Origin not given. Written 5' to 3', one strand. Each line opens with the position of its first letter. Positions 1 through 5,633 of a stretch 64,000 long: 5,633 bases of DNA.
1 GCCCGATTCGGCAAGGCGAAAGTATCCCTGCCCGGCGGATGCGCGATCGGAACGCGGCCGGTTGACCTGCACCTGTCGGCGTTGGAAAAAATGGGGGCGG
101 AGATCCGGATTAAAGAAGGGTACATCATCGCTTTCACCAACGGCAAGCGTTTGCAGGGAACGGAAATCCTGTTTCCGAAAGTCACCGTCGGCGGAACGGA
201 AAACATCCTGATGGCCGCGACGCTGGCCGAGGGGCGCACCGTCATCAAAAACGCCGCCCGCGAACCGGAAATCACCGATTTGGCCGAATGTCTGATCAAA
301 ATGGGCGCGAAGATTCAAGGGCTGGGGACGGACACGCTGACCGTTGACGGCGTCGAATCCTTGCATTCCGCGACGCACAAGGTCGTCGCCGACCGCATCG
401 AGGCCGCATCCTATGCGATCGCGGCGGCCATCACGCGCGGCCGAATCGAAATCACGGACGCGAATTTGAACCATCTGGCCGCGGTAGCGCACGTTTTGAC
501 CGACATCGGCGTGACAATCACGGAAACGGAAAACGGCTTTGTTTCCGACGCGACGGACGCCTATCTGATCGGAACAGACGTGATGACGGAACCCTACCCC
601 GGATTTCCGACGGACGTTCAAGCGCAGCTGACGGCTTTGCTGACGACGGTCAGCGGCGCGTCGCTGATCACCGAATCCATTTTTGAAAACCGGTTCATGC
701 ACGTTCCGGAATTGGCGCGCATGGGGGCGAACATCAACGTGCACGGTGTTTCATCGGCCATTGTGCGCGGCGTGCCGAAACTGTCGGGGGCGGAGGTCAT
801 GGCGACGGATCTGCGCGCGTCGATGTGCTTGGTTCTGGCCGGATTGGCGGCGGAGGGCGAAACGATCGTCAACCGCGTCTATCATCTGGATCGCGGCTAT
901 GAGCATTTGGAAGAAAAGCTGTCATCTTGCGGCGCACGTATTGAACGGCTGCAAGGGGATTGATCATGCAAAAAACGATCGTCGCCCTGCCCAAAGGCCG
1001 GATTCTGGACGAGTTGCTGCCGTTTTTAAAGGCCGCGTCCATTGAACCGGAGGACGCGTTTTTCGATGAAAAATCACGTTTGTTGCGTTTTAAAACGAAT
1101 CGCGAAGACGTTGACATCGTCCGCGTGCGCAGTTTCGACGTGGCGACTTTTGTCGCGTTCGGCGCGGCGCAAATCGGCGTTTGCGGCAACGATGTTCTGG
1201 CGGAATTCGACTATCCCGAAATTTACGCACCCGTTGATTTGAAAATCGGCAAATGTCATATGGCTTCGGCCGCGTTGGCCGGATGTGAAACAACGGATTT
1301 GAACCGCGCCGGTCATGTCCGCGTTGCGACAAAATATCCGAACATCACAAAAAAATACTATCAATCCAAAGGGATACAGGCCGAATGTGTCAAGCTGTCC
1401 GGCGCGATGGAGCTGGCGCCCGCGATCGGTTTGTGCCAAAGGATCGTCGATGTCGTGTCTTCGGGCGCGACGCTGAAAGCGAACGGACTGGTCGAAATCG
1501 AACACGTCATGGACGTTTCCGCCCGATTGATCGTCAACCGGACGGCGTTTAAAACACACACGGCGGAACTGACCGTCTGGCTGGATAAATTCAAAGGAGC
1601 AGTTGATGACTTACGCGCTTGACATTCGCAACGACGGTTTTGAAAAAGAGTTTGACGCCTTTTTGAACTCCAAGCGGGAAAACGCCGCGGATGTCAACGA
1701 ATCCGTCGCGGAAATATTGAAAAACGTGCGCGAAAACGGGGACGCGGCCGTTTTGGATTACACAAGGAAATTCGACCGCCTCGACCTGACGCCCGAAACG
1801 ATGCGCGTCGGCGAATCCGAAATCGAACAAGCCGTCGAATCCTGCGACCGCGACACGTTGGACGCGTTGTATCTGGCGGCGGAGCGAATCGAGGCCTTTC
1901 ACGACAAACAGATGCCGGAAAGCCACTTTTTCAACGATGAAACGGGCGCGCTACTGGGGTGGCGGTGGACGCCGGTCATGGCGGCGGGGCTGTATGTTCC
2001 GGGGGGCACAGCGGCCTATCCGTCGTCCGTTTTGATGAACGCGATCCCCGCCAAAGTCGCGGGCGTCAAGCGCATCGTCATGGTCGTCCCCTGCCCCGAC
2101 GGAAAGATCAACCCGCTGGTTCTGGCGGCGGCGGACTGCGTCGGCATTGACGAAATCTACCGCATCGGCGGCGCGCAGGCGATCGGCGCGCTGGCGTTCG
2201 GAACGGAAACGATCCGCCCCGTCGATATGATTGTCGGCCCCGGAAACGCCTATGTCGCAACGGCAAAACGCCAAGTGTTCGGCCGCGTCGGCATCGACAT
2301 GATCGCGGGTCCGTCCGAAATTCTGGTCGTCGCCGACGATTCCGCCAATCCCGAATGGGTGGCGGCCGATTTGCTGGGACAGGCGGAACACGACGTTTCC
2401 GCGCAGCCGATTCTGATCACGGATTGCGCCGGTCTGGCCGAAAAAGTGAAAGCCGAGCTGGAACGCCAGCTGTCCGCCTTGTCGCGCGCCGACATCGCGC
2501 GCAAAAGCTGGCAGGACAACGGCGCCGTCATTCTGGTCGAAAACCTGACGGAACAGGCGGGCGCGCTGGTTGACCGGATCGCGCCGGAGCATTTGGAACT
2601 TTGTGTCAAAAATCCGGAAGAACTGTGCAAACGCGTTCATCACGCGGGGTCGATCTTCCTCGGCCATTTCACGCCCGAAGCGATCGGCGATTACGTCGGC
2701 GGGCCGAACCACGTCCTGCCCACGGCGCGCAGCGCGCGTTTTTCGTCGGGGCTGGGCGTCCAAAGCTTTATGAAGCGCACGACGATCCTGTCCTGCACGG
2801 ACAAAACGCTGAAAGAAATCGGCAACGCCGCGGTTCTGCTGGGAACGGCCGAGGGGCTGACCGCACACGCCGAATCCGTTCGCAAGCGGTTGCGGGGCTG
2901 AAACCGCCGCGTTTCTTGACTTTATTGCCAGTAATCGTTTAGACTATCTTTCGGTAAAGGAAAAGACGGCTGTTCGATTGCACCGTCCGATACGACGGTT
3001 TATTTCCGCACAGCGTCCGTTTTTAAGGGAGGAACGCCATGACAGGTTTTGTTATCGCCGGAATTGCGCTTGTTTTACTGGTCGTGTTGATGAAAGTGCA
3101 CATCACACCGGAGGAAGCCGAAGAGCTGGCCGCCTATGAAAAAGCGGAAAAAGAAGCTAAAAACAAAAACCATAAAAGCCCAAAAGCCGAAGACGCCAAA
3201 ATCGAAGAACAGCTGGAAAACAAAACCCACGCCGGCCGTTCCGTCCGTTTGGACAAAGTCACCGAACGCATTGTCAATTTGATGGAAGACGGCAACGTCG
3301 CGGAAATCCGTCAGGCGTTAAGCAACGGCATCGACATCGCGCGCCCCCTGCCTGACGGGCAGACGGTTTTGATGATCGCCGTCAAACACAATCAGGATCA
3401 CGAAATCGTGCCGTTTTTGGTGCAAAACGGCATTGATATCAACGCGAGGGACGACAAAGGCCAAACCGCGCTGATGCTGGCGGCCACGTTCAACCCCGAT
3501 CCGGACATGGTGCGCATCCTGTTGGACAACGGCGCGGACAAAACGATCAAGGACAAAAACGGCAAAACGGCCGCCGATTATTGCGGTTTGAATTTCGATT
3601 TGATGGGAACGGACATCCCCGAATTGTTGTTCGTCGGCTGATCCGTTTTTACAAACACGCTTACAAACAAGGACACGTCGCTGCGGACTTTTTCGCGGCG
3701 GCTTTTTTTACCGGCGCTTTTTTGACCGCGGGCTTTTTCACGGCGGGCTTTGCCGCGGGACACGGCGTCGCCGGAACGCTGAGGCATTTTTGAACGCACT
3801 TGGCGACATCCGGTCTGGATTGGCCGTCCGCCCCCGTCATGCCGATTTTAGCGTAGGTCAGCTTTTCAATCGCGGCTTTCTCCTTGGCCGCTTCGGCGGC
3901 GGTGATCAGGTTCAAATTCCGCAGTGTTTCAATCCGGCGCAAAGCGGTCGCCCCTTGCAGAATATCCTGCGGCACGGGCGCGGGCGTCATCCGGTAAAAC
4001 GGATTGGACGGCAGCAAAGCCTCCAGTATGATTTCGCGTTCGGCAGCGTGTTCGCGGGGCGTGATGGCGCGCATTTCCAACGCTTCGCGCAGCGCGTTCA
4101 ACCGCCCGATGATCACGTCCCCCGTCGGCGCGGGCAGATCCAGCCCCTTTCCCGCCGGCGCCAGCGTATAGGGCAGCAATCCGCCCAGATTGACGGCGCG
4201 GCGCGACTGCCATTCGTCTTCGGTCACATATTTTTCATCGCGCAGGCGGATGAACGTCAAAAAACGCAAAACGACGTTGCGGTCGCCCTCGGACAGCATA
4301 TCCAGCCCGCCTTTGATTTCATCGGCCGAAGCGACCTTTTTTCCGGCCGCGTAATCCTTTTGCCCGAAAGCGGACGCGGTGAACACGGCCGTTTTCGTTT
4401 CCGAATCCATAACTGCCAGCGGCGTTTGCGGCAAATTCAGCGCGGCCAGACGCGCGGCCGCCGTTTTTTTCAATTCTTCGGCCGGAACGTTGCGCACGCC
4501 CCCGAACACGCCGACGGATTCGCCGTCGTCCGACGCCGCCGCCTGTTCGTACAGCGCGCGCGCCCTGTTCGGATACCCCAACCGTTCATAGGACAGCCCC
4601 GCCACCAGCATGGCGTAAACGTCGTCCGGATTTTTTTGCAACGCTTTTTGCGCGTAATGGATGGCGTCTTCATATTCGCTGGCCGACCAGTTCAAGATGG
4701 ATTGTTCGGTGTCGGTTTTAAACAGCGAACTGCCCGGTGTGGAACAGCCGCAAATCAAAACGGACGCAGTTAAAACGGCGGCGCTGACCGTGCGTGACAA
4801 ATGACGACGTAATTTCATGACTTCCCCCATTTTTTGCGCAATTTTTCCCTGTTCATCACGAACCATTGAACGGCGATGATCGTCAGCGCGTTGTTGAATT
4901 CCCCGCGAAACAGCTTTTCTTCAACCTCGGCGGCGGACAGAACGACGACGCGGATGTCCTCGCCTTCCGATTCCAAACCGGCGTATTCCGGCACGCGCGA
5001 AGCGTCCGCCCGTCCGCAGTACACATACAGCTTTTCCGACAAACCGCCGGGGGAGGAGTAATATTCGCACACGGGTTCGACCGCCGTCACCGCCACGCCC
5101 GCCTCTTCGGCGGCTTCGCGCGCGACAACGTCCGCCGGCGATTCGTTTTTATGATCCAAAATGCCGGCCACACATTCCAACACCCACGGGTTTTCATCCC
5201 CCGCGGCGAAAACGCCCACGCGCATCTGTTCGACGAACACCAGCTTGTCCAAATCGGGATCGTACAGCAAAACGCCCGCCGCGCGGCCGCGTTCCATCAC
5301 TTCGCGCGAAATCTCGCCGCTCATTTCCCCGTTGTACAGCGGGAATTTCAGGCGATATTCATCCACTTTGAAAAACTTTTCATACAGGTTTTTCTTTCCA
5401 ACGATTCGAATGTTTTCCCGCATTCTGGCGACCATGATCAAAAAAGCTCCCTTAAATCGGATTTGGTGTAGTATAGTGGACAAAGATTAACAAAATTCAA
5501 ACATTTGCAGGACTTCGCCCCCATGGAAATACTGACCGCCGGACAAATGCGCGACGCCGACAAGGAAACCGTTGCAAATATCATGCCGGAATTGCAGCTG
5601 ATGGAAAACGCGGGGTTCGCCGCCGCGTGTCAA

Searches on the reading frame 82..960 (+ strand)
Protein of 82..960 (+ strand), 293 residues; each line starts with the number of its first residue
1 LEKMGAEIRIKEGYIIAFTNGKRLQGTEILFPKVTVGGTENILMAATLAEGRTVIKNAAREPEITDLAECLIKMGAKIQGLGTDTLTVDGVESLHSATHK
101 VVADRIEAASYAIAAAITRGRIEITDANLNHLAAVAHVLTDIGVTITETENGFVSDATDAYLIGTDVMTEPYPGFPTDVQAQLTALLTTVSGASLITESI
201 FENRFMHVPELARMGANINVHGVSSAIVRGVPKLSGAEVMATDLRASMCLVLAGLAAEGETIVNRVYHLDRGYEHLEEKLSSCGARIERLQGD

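Call 55: search_protein_families(library=pfam, alignment_id=A6, max_evalue=0.00001)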
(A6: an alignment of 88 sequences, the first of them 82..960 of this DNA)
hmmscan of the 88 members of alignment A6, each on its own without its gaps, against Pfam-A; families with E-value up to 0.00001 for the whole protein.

A. member 1, window:82-960:+ (293 aa): 1 family
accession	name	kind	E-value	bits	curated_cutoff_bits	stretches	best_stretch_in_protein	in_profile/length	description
PF00275.25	EPSP_synthase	-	1.1e-75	255.4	22.8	1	2-280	130-417/417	EPSP synthase (3-phosphoshikimate 1-carboxyvinyltransferase)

B. families by the number of members that match (of 88 scanned): 92 families (the first 25 are shown)
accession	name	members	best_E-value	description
PF01751.28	Toprim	2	3.7e-22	Toprim domain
PF12796.13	Ank_2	2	6.3e-22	Ankyrin repeats (3 copies)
PF02470.25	MlaD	2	1.9e-21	MlaD protein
PF13857.12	Ank_5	2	2.9e-20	Ankyrin repeats (many copies)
PF13637.12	Ank_4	2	6.4e-16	Ankyrin repeats (many copies)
PF00023.36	Ank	2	6.7e-16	Ankyrin repeat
PF13606.12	Ank_3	2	2.9e-13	Ankyrin repeat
PF00815.25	Histidinol_dh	1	5.2e-174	Histidinol dehydrogenase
PF00464.25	SHMT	1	2.4e-171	Serine hydroxymethyltransferase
PF01131.25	Topoisom_bac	1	2.8e-120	DNA topoisomerase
PF00773.25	RNB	1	5.4e-102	RNB domain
PF00701.28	DHDPS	1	1.2e-89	Dihydrodipicolinate synthetase family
PF01156.24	IU_nuc_hydro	1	5.5e-84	Inosine-uridine preferring nucleoside hydrolase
PF01207.24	Dus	1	6.5e-77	Dihydrouridine synthase (Dus)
PF00275.25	EPSP_synthase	1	1.1e-75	EPSP synthase (3-phosphoshikimate 1-carboxyvinyltransferase)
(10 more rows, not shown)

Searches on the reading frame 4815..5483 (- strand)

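Call 27: search_protein_families(library=pfam, proteins=[window:4815-5483:-], max_evalue=0.01)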
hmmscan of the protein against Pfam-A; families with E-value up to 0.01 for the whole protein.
window:4815-5483:- (222 aa): 1 family
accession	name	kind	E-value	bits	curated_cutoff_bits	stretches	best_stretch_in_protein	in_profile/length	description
PF00293.34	NUDIX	-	9.6e-07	29.3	21.1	1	65-187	2-118/134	NUDIX domain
